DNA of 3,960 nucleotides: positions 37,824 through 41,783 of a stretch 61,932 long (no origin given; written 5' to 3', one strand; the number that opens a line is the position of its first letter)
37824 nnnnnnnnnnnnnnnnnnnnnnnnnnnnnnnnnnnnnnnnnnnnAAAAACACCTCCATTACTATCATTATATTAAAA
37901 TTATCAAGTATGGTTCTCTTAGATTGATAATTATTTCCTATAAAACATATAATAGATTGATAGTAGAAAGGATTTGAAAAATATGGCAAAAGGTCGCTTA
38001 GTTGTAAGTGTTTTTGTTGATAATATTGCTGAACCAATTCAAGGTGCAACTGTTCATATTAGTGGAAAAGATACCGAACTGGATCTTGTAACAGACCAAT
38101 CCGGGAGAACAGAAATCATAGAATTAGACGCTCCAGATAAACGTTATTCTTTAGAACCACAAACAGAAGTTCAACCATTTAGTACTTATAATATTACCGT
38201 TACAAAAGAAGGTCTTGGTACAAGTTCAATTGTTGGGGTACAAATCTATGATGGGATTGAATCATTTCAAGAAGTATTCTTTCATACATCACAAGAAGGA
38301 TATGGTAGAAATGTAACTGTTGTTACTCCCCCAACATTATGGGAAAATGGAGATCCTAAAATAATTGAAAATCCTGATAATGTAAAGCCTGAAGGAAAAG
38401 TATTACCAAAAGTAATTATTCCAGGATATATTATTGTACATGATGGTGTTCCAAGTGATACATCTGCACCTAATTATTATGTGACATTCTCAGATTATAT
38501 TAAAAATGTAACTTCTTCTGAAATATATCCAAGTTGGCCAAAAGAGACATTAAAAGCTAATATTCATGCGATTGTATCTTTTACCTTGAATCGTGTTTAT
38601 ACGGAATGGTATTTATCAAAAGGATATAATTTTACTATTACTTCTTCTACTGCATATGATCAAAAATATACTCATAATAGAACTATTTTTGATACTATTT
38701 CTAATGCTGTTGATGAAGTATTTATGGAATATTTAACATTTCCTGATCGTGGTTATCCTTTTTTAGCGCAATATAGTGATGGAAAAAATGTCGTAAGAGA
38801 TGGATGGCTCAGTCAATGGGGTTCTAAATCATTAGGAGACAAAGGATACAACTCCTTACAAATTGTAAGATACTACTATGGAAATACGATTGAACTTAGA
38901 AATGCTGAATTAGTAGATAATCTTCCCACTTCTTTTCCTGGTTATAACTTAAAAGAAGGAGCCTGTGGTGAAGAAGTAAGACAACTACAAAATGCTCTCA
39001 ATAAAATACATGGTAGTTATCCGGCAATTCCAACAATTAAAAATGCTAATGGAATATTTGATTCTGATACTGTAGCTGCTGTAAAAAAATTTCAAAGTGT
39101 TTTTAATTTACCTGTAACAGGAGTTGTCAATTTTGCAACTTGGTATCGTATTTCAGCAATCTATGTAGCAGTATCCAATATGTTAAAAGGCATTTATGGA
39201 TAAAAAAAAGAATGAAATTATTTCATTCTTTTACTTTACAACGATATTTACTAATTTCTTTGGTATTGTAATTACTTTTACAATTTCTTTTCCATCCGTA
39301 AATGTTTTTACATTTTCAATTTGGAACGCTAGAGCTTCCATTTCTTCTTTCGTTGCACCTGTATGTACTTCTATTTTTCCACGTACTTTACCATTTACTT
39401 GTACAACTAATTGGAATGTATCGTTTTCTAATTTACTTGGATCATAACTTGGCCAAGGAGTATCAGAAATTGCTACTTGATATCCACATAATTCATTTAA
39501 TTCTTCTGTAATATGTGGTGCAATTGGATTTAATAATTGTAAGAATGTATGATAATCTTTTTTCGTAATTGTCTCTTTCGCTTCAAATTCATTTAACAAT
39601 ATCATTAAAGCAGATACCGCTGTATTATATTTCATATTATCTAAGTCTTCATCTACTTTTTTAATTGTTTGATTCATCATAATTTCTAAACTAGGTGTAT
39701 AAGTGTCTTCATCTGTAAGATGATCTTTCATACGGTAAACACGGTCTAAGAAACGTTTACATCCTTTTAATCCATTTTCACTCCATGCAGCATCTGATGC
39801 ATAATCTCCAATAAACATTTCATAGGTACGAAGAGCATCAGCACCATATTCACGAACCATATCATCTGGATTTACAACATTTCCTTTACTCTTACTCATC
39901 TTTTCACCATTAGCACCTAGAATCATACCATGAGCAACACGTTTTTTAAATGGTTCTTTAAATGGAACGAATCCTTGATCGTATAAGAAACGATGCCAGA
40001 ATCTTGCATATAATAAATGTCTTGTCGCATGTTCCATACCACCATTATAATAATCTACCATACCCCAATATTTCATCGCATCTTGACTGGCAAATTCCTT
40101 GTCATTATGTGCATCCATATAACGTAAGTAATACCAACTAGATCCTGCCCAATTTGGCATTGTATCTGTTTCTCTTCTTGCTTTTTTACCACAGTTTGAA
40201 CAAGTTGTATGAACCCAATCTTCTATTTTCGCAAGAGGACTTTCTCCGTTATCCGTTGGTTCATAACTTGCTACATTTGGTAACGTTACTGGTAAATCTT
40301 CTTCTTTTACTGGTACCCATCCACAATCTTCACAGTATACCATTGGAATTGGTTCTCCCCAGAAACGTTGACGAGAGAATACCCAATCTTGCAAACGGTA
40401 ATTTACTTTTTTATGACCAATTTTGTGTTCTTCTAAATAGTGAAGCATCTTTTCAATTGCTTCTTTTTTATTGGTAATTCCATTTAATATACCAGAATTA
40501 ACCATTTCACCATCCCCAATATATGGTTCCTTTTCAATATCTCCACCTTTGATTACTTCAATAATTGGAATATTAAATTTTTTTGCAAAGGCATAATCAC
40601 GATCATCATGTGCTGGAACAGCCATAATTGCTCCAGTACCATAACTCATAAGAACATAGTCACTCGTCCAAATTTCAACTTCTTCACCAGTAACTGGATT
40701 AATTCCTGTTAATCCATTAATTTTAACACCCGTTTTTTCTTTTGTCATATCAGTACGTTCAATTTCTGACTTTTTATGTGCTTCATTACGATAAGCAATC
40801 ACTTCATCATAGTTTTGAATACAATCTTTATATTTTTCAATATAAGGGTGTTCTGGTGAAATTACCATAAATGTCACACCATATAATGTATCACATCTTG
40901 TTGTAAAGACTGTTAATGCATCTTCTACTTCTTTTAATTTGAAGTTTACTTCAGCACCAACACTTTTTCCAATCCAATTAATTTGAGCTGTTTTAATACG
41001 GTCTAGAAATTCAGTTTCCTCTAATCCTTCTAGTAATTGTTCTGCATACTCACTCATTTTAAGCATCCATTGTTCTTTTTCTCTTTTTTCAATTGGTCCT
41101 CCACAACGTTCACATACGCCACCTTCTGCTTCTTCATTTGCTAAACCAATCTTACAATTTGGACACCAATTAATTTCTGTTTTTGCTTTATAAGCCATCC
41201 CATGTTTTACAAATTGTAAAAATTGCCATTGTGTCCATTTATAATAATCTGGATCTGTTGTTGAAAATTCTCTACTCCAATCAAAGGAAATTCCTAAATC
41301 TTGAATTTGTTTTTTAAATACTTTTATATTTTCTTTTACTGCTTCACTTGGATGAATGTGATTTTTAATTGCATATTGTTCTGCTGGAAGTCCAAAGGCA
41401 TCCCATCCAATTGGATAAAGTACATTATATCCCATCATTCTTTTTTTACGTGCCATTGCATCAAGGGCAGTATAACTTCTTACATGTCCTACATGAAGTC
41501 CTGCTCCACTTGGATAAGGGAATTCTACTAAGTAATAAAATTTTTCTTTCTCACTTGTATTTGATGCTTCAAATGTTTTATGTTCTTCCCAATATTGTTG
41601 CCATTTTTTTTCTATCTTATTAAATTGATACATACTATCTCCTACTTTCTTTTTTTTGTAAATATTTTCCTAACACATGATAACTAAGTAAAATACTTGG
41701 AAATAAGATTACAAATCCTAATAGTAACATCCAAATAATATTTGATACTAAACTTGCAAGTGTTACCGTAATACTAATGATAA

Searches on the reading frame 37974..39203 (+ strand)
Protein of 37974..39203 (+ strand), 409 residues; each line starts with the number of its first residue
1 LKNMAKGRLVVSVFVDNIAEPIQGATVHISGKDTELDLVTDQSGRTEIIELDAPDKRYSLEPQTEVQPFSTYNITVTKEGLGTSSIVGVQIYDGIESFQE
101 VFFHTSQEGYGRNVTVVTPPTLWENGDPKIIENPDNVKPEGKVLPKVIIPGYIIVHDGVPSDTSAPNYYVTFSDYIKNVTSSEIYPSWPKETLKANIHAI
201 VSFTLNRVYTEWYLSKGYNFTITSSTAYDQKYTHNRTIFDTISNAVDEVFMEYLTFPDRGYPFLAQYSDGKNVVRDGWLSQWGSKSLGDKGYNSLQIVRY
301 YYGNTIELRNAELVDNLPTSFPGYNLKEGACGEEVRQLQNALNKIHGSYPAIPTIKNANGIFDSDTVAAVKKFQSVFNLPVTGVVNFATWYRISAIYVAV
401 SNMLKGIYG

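Call 9: search_protein_families(library=pfam, proteins=[window:37974-39203:+], max_evalue=0.001)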
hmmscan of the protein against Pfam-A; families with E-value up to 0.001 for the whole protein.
window:37974-39203:+ (409 aa): 2 families
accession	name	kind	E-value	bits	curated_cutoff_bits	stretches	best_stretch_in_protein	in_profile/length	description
PF01471.23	PG_binding_1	-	1.4e-16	60.9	23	1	332-392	2-56/57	Putative peptidoglycan binding domain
PF08486.15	SpoIID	-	4.4e-07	30.9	23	1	170-256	11-97/97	Stage II sporulation protein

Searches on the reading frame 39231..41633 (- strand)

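Call 9: search_protein_families(library=pfam, proteins=[window:39231-41633:-], max_evalue=0.001)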
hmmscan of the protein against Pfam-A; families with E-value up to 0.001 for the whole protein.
window:39231-41633:- (800 aa): 6 families
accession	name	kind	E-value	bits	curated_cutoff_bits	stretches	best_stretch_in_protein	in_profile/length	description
PF13603.12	tRNA-synt_1_2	-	2.7e-60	203.5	25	1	219-400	2-184/185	Leucyl-tRNA synthetase, editing domain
PF00133.28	tRNA-synt_1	-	4.5e-53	180.9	22.7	2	10-219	1-222/414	tRNA synthetases class I (I, L, M and V)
PF09334.17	tRNA-synt_1g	-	1.5e-28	100.1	20.1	2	38-179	7-144/391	tRNA synthetases class I (M)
PF08264.19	Anticodon_1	-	1.8e-19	70.5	25.1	1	653-763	8-145/148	Anticodon-binding domain of tRNA ligase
PF01406.26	tRNA-synt_1e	-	1.8e-08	34.6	27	1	559-624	234-298/301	tRNA synthetases class I (C) catalytic domain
PF00750.26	tRNA-synt_1d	-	2.5e-05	23.9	23.3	0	30-72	18-61/349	tRNA synthetases class I (R), catalytic domain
